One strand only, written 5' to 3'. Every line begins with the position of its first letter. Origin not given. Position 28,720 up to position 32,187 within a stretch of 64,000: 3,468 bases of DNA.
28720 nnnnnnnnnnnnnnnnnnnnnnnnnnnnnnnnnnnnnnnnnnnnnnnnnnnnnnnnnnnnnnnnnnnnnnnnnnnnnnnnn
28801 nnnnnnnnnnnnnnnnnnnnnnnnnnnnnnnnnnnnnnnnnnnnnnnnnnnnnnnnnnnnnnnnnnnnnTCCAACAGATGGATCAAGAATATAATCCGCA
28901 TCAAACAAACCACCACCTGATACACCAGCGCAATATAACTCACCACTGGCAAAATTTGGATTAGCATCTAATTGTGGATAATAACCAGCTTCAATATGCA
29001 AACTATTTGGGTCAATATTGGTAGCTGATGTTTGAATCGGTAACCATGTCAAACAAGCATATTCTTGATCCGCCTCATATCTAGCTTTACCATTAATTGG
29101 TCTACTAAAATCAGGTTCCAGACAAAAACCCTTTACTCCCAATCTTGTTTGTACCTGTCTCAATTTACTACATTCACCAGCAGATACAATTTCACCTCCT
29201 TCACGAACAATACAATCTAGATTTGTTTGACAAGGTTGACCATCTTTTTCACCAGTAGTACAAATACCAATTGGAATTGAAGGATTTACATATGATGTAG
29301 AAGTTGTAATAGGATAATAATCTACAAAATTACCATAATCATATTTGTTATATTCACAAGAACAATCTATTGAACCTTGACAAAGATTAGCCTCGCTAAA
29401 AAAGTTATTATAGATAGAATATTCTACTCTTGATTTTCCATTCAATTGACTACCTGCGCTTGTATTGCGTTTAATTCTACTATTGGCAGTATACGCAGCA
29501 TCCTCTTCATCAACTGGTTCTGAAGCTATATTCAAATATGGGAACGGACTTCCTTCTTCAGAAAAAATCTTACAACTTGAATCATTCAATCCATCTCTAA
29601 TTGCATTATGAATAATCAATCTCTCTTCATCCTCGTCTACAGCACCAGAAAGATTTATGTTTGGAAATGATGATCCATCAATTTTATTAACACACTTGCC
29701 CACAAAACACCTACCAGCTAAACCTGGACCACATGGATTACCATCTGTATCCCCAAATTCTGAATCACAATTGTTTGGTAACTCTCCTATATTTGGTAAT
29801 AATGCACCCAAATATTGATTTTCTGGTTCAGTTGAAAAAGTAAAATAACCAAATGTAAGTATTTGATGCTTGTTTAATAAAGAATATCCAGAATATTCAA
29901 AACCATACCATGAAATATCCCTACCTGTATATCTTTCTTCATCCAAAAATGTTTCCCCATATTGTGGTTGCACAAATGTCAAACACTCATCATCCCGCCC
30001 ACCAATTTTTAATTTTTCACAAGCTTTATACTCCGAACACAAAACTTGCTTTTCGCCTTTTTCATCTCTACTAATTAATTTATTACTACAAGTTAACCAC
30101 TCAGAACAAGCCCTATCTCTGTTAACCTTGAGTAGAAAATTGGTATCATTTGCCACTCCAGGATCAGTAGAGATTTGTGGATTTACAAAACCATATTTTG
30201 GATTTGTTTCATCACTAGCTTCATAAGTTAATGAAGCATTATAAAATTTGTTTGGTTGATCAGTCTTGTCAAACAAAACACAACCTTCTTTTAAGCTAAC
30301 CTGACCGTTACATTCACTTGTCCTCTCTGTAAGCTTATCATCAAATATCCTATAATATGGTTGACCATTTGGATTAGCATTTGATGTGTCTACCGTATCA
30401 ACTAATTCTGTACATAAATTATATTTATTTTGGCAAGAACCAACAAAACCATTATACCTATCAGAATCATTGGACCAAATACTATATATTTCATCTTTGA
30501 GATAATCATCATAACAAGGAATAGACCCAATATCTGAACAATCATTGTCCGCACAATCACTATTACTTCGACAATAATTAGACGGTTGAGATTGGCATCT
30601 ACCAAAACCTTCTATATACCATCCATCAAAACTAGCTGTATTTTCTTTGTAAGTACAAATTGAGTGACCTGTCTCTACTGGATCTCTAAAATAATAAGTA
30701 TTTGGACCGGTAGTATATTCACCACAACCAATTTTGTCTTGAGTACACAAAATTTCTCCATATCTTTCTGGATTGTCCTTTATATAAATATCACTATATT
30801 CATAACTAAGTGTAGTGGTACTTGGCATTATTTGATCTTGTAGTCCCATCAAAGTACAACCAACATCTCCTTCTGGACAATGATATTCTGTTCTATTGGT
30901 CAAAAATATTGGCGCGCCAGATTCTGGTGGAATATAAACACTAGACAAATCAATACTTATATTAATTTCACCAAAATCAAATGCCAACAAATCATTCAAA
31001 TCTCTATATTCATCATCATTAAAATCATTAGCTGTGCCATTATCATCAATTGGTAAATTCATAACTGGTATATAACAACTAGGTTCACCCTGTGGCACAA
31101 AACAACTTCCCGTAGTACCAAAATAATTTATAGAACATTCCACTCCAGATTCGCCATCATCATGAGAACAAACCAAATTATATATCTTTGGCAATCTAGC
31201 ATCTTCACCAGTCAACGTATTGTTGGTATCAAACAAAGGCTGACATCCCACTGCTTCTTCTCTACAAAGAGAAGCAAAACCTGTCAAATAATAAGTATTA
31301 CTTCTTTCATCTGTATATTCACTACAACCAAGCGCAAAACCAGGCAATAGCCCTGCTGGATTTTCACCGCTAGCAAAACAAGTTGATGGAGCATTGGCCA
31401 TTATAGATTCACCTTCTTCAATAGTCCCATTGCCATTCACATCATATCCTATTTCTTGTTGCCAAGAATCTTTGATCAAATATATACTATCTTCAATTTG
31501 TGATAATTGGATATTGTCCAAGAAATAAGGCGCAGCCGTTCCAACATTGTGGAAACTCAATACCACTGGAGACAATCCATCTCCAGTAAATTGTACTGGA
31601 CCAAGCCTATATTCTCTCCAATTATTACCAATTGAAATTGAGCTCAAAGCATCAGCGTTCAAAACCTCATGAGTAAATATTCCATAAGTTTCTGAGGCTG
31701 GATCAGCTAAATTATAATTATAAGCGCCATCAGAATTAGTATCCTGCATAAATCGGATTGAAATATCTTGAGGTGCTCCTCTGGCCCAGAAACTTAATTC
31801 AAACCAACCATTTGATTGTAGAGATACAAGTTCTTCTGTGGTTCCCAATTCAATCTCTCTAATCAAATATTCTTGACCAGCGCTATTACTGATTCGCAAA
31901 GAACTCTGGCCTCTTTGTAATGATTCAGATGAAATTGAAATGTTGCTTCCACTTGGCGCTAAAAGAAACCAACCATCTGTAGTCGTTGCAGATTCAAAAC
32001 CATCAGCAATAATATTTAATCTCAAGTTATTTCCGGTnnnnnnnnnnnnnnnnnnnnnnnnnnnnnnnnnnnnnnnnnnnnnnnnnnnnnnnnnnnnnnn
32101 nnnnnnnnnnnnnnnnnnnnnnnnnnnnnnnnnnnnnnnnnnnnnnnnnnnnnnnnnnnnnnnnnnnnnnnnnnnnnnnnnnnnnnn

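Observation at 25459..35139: Giant 3226-aa secreted Cys-rich protein that forms the head of the T4SS-like operon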

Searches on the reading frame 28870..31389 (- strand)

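Call 24: search_protein_families(library=pfam, proteins=[window:28870-31389:-], max_evalue=5)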
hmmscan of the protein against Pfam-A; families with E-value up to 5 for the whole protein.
window:28870-31389:- (840 aa): 1 family
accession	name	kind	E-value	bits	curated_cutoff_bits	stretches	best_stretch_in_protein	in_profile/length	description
PF11332.13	DUF3134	-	0.17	12.8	25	1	430-459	26-54/70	Protein of unknown function (DUF3134)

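Call 28: search_protein_families(library=ncbifam, proteins=[window:28870-31389:-], max_evalue=1)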
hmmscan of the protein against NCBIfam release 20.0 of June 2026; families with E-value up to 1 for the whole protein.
window:28870-31389:- (840 aa): 0 families

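Call 85: search_protein_families(library=phrogs, proteins=[window:28870-31389:-], max_evalue=0.1)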
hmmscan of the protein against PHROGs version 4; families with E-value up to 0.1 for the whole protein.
window:28870-31389:- (840 aa): 0 families

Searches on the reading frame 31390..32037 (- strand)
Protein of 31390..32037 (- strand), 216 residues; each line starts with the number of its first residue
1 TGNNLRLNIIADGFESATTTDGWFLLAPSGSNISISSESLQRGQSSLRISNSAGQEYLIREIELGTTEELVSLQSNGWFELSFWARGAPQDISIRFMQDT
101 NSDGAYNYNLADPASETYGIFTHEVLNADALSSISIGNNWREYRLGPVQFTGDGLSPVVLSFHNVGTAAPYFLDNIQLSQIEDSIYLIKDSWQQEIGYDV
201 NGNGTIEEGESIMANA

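Call 24: search_protein_families(library=pfam, proteins=[window:31390-32037:-], max_evalue=5)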
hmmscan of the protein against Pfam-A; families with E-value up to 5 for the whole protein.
window:31390-32037:- (216 aa): 0 families

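Call 28: search_protein_families(library=ncbifam, proteins=[window:31390-32037:-], max_evalue=1)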
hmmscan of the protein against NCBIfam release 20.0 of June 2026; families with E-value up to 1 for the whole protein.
window:31390-32037:- (216 aa): 0 families

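Call 85: search_protein_families(library=phrogs, proteins=[window:31390-32037:-], max_evalue=0.1)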
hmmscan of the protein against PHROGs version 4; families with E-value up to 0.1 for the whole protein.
window:31390-32037:- (216 aa): 0 families
